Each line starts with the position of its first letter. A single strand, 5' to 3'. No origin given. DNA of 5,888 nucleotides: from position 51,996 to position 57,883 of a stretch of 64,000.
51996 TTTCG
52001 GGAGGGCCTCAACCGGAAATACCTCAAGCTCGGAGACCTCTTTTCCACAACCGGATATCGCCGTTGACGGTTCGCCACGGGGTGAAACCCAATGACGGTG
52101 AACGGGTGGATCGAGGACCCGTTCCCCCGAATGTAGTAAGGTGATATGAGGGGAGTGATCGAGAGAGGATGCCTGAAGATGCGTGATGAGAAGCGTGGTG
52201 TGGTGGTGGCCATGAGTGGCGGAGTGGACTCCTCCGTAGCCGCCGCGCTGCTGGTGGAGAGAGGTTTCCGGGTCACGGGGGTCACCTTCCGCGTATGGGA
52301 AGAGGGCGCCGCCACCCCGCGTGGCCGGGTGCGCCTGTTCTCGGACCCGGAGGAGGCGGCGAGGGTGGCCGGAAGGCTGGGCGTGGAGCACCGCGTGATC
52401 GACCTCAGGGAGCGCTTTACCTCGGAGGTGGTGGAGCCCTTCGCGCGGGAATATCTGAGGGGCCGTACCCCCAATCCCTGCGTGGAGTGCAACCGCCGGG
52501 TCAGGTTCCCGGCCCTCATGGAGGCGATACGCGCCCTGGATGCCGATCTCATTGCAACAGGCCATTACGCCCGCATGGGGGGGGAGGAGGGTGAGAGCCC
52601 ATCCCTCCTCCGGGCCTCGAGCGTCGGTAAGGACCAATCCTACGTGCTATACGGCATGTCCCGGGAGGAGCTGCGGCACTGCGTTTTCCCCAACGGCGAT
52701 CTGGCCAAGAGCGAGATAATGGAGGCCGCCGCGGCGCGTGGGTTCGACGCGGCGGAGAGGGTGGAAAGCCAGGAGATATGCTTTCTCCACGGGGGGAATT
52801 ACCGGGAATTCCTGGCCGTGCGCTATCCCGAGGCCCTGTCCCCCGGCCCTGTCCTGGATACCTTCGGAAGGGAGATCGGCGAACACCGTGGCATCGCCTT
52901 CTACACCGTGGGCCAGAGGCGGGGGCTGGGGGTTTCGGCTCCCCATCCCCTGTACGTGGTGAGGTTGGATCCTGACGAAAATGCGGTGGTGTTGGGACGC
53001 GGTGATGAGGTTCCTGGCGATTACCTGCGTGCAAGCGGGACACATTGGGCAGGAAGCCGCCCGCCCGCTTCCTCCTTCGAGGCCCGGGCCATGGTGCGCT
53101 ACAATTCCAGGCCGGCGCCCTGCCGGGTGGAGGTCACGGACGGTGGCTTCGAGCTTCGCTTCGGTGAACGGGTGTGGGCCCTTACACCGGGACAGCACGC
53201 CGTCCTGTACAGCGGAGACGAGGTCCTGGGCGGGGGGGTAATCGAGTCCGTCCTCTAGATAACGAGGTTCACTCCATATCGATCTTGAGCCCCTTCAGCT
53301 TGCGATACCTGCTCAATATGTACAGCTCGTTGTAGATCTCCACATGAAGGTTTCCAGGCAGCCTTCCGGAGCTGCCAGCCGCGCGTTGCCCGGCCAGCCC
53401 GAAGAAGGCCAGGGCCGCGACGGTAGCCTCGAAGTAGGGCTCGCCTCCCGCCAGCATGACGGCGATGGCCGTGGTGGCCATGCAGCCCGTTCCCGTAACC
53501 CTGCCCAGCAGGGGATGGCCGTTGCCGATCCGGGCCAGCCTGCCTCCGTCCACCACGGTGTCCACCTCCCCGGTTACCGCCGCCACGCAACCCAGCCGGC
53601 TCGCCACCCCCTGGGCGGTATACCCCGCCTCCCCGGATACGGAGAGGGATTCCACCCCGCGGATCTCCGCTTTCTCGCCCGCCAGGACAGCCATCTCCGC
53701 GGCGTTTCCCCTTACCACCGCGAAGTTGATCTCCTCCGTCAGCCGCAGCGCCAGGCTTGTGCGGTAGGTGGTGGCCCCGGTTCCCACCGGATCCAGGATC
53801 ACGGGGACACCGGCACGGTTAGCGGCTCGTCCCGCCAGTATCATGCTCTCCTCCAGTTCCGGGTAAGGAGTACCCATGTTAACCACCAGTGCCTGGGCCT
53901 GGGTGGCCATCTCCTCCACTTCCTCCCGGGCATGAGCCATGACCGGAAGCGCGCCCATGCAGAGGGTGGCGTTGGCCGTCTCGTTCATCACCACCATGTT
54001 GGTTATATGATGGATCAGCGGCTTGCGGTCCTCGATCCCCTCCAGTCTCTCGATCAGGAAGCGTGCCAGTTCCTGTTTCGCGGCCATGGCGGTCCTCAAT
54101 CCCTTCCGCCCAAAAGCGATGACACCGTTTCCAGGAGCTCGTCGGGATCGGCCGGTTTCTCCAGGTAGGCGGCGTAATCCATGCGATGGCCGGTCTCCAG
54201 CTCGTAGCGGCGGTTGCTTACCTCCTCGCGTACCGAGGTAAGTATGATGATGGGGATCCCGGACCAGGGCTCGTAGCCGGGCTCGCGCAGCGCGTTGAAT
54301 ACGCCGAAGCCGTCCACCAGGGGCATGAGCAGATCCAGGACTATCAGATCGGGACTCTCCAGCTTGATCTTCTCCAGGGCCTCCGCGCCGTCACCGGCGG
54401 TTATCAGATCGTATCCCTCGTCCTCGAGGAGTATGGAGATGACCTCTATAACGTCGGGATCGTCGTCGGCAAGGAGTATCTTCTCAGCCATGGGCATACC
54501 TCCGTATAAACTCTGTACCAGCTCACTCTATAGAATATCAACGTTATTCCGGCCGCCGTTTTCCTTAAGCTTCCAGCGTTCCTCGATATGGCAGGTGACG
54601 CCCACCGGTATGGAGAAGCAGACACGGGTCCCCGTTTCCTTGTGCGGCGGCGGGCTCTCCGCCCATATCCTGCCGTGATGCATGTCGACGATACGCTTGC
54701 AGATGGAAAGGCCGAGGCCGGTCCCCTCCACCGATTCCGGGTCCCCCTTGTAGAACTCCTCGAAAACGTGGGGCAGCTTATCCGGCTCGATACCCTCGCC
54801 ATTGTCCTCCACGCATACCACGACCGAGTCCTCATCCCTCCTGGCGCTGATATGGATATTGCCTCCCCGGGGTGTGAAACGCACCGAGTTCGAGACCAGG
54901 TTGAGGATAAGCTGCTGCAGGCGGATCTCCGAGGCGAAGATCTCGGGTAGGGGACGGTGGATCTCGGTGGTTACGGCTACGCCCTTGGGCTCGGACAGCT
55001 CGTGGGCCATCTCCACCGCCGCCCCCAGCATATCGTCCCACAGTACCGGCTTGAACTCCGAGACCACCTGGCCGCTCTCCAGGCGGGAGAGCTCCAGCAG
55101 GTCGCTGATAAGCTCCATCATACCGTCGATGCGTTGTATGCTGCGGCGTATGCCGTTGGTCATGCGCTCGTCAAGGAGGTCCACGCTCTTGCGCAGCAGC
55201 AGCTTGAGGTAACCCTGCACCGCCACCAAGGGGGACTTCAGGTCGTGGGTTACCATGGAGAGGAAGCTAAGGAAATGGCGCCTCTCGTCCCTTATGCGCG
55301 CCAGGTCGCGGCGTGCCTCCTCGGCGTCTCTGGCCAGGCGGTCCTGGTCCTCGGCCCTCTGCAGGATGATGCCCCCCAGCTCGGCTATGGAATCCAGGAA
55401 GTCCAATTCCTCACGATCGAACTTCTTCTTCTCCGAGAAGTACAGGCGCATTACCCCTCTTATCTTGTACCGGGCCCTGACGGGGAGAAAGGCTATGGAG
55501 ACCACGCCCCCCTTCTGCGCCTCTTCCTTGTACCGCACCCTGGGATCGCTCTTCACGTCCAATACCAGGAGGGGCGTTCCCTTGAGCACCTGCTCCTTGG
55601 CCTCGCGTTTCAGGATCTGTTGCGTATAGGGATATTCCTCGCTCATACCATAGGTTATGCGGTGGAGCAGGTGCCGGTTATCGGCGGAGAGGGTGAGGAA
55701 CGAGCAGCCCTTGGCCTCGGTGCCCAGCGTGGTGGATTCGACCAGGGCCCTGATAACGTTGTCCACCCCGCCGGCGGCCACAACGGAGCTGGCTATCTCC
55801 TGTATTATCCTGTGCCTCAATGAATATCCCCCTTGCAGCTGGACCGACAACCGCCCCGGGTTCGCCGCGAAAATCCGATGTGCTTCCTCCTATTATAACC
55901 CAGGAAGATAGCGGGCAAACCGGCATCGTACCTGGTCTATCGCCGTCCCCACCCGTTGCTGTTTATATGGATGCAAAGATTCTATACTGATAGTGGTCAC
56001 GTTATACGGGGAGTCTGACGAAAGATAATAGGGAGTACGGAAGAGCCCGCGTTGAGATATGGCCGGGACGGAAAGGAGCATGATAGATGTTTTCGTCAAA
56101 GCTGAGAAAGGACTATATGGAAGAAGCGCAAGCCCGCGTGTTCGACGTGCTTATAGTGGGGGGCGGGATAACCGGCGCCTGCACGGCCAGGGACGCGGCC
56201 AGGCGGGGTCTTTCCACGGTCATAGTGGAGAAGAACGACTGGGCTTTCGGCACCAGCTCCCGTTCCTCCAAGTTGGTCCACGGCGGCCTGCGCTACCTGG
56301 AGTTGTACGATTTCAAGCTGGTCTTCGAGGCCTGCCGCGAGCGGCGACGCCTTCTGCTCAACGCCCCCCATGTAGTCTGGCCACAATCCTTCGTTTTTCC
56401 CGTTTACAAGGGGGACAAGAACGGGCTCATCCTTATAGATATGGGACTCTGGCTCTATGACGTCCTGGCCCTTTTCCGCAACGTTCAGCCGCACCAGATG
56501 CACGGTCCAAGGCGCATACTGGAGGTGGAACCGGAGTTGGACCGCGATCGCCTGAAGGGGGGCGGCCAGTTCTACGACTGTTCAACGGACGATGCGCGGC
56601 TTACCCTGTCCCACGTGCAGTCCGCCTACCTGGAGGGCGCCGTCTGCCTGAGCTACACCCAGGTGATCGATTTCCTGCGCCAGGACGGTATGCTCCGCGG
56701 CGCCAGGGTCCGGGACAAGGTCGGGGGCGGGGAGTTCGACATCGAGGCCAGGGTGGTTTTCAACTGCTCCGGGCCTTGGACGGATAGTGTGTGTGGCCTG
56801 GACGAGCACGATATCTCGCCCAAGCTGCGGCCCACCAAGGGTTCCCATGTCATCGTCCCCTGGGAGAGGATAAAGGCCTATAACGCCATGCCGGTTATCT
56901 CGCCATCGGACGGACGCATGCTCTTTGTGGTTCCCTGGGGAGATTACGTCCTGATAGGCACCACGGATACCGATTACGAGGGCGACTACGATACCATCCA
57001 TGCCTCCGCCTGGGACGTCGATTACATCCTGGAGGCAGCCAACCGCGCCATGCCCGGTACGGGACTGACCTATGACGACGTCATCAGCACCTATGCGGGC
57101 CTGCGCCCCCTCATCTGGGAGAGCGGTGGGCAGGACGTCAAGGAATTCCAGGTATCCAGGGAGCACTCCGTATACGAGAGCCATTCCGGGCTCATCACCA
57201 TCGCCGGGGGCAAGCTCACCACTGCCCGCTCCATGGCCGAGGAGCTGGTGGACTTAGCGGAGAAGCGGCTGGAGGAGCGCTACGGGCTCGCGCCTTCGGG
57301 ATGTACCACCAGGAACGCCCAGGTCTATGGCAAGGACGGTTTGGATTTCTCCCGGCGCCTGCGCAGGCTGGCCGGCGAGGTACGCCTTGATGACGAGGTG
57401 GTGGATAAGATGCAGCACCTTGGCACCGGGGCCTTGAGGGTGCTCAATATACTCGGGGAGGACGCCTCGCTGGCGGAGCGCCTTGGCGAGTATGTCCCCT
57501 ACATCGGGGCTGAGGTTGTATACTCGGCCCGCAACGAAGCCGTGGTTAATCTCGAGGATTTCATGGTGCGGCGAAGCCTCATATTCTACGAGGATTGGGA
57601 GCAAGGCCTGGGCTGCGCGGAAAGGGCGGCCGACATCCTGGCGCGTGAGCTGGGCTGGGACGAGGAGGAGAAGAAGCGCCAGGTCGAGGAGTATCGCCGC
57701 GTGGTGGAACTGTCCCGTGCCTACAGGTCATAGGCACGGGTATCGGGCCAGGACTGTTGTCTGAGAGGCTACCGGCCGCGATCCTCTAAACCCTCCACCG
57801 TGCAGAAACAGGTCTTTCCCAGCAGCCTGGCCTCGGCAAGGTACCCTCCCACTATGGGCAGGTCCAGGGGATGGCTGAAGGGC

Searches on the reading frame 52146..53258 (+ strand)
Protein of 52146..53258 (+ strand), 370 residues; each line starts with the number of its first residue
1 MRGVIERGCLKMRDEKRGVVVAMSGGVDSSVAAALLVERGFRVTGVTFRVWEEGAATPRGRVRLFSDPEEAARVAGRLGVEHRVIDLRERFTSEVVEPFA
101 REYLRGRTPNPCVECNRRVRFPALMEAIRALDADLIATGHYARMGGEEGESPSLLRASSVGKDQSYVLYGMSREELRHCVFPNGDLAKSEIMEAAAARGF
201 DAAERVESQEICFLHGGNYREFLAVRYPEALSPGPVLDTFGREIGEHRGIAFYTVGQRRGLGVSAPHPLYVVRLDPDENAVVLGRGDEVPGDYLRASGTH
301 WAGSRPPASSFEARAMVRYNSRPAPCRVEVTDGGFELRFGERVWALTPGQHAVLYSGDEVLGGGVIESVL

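Call 29: search_protein_families(library=pfam, proteins=[window:52146-53258:+], max_evalue=0.0001)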
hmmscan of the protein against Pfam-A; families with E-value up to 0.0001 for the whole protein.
window:52146-53258:+ (370 aa): 4 families
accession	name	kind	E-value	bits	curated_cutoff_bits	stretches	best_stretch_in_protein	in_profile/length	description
PF03054.22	tRNA_Me_trans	-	3.4e-63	213.4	20.6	1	19-215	3-201/202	tRNA methyl transferase HUP domain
PF20258.4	tRNA_Me_trans_C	-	3e-18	66.3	20.6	1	293-366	3-77/77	Aminomethyltransferase beta-barrel domain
PF20259.3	tRNA_Me_trans_M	-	2.9e-16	59.2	27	1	221-285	2-66/66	tRNA methyl transferase PRC-barrel domain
PF02568.20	ThiI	-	1.1e-05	25.5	20.5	1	19-64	6-51/197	Thiamine biosynthesis protein (ThiI)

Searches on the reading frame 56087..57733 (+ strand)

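Call 29: search_protein_families(library=pfam, proteins=[window:56087-57733:+], max_evalue=0.0001)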
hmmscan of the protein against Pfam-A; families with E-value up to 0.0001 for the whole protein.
window:56087-57733:+ (548 aa): 6 families
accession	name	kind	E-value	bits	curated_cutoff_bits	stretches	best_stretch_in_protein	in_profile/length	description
PF01266.30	DAO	-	2.6e-59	201.9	27.9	1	20-380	1-352/353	FAD dependent oxidoreductase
PF16901.10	DAO_C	-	2.4e-23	82.8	31.4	1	406-529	1-126/126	C-terminal domain of alpha-glycerophosphate oxidase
PF12831.13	FAD_oxidored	-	3.7e-09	36.8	27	1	20-59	1-40/416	FAD dependent oxidoreductase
PF00890.30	FAD_binding_2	-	1.4e-06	28.2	20.4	1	20-58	1-39/414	FAD binding domain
PF01494.25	FAD_binding_3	-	2.5e-06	27.4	22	1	20-232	3-161/349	FAD binding domain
PF13450.12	NAD_binding_8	-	7.5e-06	26.6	21.9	1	23-59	1-37/68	NAD(P)-binding Rossmann-like domain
